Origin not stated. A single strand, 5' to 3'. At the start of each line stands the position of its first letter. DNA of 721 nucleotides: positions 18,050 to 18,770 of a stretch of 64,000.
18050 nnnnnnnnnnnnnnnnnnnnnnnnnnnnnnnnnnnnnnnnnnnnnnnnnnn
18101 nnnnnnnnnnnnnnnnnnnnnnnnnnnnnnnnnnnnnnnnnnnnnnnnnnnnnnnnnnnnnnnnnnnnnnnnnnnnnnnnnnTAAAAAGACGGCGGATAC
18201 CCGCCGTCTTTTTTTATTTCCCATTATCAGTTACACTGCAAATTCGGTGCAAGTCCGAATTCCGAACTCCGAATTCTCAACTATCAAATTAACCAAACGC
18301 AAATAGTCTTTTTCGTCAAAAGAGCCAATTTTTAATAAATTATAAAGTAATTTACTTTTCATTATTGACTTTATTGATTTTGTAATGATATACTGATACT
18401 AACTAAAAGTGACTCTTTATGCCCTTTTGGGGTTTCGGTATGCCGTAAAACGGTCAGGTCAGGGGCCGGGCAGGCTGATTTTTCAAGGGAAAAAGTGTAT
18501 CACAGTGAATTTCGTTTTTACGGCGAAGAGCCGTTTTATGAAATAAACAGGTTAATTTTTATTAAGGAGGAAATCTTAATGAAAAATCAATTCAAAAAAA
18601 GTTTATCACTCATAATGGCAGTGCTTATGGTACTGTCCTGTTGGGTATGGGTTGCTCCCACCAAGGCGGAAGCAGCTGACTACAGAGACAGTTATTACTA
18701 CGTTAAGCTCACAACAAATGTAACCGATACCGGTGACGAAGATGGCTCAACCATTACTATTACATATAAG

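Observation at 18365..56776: Two adjacent giant surface-protein genes as a candidate functional pair between housekeeping operons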

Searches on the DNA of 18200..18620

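Call 108: search_rna_families(source=window, start=18200, end=18620, threshold=evalue, max_evalue=1)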
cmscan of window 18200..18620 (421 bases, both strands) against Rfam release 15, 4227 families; matches with E-value up to 1: 0.
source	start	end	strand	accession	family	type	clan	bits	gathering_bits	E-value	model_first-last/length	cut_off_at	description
